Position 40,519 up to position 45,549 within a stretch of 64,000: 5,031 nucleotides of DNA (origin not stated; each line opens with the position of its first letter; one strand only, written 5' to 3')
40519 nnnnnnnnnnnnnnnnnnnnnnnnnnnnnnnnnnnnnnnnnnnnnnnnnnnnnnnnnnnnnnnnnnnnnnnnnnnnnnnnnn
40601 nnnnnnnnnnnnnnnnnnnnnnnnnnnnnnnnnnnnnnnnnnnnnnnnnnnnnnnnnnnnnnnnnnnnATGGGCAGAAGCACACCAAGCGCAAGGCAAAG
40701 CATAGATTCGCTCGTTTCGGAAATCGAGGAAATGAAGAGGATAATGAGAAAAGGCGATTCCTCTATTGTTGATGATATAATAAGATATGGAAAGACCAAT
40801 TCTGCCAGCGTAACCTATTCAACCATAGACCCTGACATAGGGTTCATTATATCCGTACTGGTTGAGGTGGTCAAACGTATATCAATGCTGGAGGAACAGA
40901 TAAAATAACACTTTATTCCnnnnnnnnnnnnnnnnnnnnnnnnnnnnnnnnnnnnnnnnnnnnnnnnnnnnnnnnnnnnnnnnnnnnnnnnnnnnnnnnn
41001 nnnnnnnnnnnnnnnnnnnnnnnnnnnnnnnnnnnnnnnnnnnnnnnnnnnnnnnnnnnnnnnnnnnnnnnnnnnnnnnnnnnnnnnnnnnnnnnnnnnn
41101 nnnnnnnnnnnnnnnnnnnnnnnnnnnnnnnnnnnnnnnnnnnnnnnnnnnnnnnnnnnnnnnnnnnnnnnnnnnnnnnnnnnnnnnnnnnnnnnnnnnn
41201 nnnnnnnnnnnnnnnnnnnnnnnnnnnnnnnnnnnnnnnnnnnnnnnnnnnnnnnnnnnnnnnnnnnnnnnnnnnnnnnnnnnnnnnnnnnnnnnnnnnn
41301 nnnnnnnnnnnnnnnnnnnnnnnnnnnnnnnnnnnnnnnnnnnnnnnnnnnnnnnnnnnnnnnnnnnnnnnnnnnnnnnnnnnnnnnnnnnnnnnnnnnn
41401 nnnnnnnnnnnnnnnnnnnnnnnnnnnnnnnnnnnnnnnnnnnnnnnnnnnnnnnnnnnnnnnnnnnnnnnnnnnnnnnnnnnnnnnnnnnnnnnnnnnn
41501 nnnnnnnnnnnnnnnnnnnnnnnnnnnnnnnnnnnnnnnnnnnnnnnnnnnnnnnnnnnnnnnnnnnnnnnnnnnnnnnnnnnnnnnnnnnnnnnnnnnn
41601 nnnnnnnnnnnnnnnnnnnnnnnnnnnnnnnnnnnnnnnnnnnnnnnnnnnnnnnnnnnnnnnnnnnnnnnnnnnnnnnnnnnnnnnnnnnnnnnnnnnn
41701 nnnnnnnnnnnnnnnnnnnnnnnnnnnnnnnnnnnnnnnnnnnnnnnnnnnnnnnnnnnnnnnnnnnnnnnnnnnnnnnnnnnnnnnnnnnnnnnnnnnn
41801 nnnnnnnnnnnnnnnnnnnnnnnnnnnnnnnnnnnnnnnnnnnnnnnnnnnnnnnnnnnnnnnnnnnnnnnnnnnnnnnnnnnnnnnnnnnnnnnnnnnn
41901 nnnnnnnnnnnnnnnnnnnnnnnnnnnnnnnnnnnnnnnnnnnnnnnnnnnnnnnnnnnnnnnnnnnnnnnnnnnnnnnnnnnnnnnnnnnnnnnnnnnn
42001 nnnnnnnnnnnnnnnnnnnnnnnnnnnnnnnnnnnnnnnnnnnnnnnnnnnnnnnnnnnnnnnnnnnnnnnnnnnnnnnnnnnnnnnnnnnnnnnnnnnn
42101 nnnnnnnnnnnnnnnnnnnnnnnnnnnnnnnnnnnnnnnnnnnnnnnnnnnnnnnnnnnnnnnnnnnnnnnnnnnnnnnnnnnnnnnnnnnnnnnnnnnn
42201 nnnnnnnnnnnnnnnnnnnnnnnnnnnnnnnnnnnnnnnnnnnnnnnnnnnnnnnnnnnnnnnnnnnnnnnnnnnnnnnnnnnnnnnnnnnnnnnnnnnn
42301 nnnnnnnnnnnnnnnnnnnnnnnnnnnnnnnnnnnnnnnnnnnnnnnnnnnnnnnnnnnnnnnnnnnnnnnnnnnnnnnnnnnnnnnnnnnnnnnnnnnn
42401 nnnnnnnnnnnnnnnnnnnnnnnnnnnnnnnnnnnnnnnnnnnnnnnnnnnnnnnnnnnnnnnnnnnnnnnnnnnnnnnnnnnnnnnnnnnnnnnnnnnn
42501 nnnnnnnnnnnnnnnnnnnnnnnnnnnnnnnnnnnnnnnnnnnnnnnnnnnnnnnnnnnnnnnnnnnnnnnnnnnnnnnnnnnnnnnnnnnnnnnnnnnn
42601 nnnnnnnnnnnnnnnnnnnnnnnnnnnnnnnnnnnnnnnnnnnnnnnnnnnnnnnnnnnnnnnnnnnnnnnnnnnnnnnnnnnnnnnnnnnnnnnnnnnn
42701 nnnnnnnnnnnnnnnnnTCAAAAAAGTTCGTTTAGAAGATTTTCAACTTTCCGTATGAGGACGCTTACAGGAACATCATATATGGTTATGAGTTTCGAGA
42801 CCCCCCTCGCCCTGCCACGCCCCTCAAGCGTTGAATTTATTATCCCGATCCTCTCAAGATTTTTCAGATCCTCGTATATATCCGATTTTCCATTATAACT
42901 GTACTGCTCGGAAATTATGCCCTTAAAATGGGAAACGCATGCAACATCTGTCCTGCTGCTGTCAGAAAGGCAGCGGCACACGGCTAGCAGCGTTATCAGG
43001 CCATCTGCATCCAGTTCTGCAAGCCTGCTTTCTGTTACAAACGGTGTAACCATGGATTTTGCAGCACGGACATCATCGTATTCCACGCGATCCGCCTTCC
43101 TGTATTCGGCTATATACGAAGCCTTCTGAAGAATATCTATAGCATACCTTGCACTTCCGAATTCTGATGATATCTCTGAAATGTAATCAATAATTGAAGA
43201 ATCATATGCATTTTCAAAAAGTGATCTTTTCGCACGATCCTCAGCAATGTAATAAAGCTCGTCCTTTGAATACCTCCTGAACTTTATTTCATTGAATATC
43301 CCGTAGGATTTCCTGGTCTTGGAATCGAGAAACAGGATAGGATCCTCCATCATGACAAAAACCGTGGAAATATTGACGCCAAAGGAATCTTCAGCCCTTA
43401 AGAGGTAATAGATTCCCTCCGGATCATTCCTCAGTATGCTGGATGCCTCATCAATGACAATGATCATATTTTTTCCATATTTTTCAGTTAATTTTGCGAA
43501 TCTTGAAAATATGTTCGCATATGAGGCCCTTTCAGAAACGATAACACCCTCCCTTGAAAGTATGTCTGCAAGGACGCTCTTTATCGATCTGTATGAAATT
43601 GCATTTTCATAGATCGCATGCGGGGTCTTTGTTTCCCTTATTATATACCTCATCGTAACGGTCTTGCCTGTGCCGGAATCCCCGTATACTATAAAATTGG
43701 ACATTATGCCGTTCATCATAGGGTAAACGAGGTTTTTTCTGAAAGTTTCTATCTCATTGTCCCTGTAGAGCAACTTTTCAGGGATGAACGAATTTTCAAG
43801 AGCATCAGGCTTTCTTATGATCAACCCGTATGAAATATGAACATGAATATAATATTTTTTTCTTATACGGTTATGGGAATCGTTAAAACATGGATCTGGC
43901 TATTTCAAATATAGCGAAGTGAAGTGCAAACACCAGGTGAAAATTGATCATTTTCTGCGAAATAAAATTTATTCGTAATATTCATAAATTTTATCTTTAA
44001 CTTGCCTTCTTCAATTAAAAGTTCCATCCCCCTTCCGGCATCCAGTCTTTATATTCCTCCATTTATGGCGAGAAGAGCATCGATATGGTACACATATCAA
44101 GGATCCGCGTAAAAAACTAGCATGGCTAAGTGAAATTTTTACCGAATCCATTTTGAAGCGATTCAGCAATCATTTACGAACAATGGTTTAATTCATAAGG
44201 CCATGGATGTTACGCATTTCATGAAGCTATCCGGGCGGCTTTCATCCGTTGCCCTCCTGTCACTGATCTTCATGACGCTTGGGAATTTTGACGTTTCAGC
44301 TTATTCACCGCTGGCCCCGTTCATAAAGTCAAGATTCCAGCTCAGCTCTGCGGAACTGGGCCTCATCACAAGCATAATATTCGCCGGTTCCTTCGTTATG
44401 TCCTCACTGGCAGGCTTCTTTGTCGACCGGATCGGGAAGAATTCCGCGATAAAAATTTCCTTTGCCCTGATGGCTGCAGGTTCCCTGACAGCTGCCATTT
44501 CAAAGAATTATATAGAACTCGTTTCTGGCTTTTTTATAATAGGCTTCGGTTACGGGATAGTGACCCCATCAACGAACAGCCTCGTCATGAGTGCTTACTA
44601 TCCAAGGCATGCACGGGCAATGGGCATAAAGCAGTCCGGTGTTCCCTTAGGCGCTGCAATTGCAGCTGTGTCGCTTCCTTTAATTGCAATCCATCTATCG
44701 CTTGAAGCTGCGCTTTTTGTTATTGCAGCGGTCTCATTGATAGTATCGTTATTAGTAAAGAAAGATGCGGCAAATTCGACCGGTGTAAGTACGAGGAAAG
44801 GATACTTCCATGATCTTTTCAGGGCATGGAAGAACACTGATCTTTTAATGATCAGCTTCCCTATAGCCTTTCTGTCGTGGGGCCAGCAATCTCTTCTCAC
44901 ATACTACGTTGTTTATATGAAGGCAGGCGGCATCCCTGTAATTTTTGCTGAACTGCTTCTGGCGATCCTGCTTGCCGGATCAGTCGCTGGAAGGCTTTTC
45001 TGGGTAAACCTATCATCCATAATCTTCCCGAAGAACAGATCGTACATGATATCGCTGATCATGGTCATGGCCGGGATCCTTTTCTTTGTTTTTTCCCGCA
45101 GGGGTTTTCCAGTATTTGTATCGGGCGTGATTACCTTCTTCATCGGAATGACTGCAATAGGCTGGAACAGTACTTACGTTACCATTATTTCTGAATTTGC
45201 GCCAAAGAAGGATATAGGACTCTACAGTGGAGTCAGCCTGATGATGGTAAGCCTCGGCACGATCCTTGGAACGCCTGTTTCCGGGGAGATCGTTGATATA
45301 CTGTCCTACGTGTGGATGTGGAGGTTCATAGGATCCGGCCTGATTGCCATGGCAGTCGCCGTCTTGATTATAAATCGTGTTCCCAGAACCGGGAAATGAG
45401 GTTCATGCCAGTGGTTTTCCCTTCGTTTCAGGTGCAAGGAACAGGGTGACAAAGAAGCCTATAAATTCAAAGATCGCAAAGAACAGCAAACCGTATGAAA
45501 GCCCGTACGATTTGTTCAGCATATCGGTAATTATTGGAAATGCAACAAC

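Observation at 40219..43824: Three-gene operon (two orphan small proteins plus a short PolB2-type polymerase) converging on and overlapping a second Orc1/Cdc6 gene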

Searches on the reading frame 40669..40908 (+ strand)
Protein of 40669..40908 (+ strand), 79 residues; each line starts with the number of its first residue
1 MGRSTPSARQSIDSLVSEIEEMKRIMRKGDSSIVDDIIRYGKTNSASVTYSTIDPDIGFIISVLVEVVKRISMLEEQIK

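Call 3: search_protein_families(library=pfam, proteins=[window:40669-40908:+], max_evalue=1)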
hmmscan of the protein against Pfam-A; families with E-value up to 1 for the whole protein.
window:40669-40908:+ (79 aa): 1 family
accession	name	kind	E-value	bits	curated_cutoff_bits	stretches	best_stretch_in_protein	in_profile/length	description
PF19411.4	Clink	-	0.079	13.5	25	1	26-64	54-90/141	Cell cycle link protein Clink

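Call 4: search_protein_families(library=ncbifam, proteins=[window:40669-40908:+], max_evalue=1)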
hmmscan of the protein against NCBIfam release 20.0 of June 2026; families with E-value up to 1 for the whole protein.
window:40669-40908:+ (79 aa): 1 family
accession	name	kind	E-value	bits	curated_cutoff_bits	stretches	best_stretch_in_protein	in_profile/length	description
TIGR00327.1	secE_euk_arch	equivalog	0.035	13.9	36.2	0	57-70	45-58/61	protein translocase SEC61 complex subunit gamma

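Call 13: find_homologous_proteins(query=window:40669-40908:+, max_evalue=0.001)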
Query window:40669-40908:+ (79 aa): 2 proteins with E <= 0.001 among 2 candidates.
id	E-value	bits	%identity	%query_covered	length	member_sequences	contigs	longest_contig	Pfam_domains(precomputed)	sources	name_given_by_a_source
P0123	2.8e-39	149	97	100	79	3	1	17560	PF26485.1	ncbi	-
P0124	2.7e-32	127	81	100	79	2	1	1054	PF26485.1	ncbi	-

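Call 32: search_protein_families(library=pfam, alignment_id=A4, max_evalue=0.1)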
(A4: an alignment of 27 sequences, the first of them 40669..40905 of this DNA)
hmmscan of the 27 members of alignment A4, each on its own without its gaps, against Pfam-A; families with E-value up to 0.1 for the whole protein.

A. member 1, window:40669-40905:+ (79 aa): 1 family
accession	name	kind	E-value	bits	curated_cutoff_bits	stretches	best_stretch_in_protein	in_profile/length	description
PF19411.4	Clink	-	0.079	13.5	25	1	26-64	54-90/141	Cell cycle link protein Clink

B. families by the number of members that match (of 27 scanned): 16 families
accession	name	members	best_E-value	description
PF21861.2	RepB_C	1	0.0024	Replication protein RepB, C-terminal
PF23176.1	bHLH_LHW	1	0.0029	Transcription factor LHW bHLH domain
PF14372.11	hAT-like_RNase-H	1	0.016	hAT-like transposase, RNase-H fold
PF25509.1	DUF7916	1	0.018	Domain of unknown function (DUF7916)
PF23159.1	WH_Rok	1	0.023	Repressor Rok winged helix domain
PF06918.19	DUF1280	1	0.024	Protein of unknown function (DUF1280)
PF10212.14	PPP1R21_helical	1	0.026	Protein phosphatase 1 regulatory subunit 21, six-helix bundle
PF05268.17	GP38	1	0.046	Phage tail fibre adhesin Gp38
PF25808.1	TPR_LAA1_C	1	0.049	LAA1-like, C-terminal TPR repeats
PF08788.16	NHR2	1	0.065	NHR2 domain like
PF19411.4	Clink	1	0.079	Cell cycle link protein Clink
PF00312.27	Ribosomal_S15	1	0.082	Ribosomal protein S15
PF14711.11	Nitr_red_bet_C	1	0.085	Respiratory nitrate reductase beta C-terminal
PF25472.1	DUF7902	1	0.091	Domain of unknown function (DUF7902)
PF01680.23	SOR_SNZ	1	0.091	SOR/SNZ family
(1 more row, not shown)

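Call 56: predict_structure(alignment_id=A7)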
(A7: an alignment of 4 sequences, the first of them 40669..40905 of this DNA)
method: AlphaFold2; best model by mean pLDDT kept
length: 79 residues; sequences in the alignment: 4
mean_pLDDT: 60.0   pTM: 0.31
mean pLDDT of the five models: 60.0, 59.6, 58.6, 51.5, 48.4
residues with pLDDT >= 90: 0; 70-90: 15; 50-70: 52; < 50: 12
segments of 3 or more residues with pLDDT < 50: 1-3, 45-53
pLDDT, mean of each block of 10 residues (from residue 1): 54 68 56 59 50 55 69 72
secondary structure, 60 per line:
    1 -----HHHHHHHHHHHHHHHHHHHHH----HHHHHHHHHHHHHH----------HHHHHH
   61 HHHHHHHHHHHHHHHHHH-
elements in order: H6-26 H31-44 H55-78

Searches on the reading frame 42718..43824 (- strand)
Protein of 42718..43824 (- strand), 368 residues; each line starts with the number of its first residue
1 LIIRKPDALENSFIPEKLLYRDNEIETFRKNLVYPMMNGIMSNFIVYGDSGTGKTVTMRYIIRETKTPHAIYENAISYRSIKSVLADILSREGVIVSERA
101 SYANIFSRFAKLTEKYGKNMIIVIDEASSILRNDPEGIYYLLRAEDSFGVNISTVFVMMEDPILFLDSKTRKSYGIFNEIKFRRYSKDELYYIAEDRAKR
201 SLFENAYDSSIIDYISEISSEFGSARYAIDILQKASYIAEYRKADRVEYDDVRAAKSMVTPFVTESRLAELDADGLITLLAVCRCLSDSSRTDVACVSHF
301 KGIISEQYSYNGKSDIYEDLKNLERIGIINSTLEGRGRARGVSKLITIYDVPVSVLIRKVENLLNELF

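Call 3: search_protein_families(library=pfam, proteins=[window:42718-43824:-], max_evalue=1)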
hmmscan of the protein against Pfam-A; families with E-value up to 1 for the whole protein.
window:42718-43824:- (368 aa): 20 families
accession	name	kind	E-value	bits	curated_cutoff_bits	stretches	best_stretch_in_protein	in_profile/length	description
PF22703.2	Cdc6_lid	-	4e-18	65.5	27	1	193-257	3-68/68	Cdc6 AAA+ ATPase-type lid domain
PF13401.12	AAA_22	-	1.7e-09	38.5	27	1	44-159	8-123/130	AAA domain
PF13191.12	AAA_16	-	6.1e-09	37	32.6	1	17-146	1-160/167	AAA ATPase domain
PF22606.2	Cdc6-ORC-like_ATPase_lid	-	8.8e-06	26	27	1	185-240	1-57/60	Cdc6/ORC-like, ATPase lid domain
PF17856.7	TIP49_C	-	2.2e-05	24.9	24.5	1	209-258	15-63/66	TIP49 AAA-lid domain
PF00004.35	AAA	-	4e-05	24.5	21.2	1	45-134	2-73/131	ATPase family associated with various cellular activities (AAA)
PF01637.24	ATPase_2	-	5.7e-05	23.5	33.2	1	44-134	23-126/225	ATPase domain predominantly from Archaea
PF09848.15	SLFN-g3_helicase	-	0.00032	20.5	24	1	43-130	3-91/354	Schlafen group 3, DNA/RNA helicase domain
PF00225.29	Kinesin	-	0.00039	20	29.3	1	24-92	58-118/327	Kinesin motor domain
PF13245.12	AAA_19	-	0.0019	18.8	25.1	1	43-130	13-102/134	AAA domain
PF00910.28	RNA_helicase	-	0.004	18.1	21.5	1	45-90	2-48/105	RNA helicase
PF12775.13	AAA_7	-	0.0041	17.1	25.8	1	25-69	17-62/181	P-loop containing dynein motor region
PF02291.21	TFIID-31kDa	-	0.014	15.9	29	1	225-259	36-70/122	Transcription initiation factor IID, 31kD subunit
PF25199.1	nSTAND_NTPase5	-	0.016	15.5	34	0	38-61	38-61/145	Novel STAND NTPase 5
PF09079.17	Cdc6_C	-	0.024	15.1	25.1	1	307-348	46-86/96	CDC6, C terminal winged helix domain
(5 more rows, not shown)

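Call 4: search_protein_families(library=ncbifam, proteins=[window:42718-43824:-], max_evalue=1)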
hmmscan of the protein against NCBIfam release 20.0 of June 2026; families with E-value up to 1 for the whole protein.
window:42718-43824:- (368 aa): 13 families
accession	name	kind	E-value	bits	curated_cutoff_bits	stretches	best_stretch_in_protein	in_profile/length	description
TIGR02928.1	TIGR02928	subfamily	9.4e-45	153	181.3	1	2-346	1-364/366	orc1/cdc6 family replication initiation protein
NF001623.0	PRK00411.1-1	equivalog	4.2e-37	127.9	311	1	2-363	17-402/411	ORC1-type DNA replication protein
NF001624.0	PRK00411.1-2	subfamily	8.3e-34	117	354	1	2-343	13-360/374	ORC1-type DNA replication protein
NF001625.0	PRK00411.1-3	equivalog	2.7e-28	98.8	501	1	2-349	20-383/415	ORC1-type DNA replication protein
NF001626.0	PRK00411.1-5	equivalog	2.6e-22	79.2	417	1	2-343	16-362/374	ORC1-type DNA replication protein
NF047389.1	ATPase_Sll1717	subfamily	0.00019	20.7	75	2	42-77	30-65/454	P-loop ATPase, Sll1717 family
TIGR03015.1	pepcterm_ATPase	hypoth_equivalog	0.00072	19.1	324.5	1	44-134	45-139/269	XrtA/PEP-CTERM system-associated ATPase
TIGR02902.1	spore_lonB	equivalog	0.0024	16.6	723.3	0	21-68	70-113/531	ATP-dependent protease LonB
TIGR02442.1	Cob-chelat-sub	hypoth_equivalog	0.025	13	779.45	1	197-260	241-306/641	putative cobaltochelatase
NF009067.0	PRK12402.1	equivalog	0.034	13.1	317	1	29-111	24-100/340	replication factor C small subunit 2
TIGR01618.1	phage_P_loop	hypoth_equivalog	0.035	13.7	138.75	1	40-62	11-33/220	phage nucleotide-binding protein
TIGR02237.1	recomb_radB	equivalog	0.06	13.2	172.4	1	46-134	17-113/210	DNA repair and recombination protein RadB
NF042959.1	IteA_antiphage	equivalog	0.11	11.6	510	1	39-68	123-152/367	anti-phage ATPase IteA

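Call 77: search_solved_structures(query=window:42721-43824:-, max_evalue=0.001)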
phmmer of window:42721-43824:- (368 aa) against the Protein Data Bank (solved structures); distinct sequences matched with E-value up to 0.001: 9.
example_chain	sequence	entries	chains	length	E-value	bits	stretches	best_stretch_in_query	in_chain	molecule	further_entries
1fnn_A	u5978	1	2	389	2.1e-23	86.5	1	9-366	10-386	CELL DIVISION CONTROL PROTEIN 6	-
2qby_A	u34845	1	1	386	6.5e-19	71.8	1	10-347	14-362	Cell division control protein 6 homolog 1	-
2v1u_A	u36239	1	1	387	2.2e-16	63.5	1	2-339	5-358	CELL DIVISION CONTROL PROTEIN 6 HOMOLOG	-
1w5s_A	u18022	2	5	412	3.2e-11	46.5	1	9-365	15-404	ORIGIN RECOGNITION COMPLEX SUBUNIT 2 ORC2 | ORC2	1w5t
2qby_B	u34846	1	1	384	8.3e-10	41.9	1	21-351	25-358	Cell division control protein 6 homolog 3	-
8rwv_F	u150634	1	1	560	1.1e-05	28.2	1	10-257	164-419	Cell division control protein 6 homolog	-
8s0e_G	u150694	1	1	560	1.2e-05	28.2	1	10-256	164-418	Cell division control protein 6 homolog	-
7jgr_G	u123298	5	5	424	0.00025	23.9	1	15-251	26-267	Cell division control protein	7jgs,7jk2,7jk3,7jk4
4xgc_A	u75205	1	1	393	0.00067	22.4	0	9-244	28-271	Origin recognition complex subunit 1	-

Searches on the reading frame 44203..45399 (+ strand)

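Call 69: search_protein_families(library=pfam, proteins=[window:44203-45399:+], max_evalue=0.00001)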
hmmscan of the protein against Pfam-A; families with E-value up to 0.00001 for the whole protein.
window:44203-45399:+ (398 aa): 2 families
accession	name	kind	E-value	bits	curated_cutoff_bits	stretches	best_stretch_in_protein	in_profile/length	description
PF07690.21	MFS_1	-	1.1e-41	143.4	33.4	2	26-357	7-347/347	Major Facilitator Superfamily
PF00083.30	Sugar_tr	-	2.1e-09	37.2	22.3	1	48-157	44-157/452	Sugar (and other) transporter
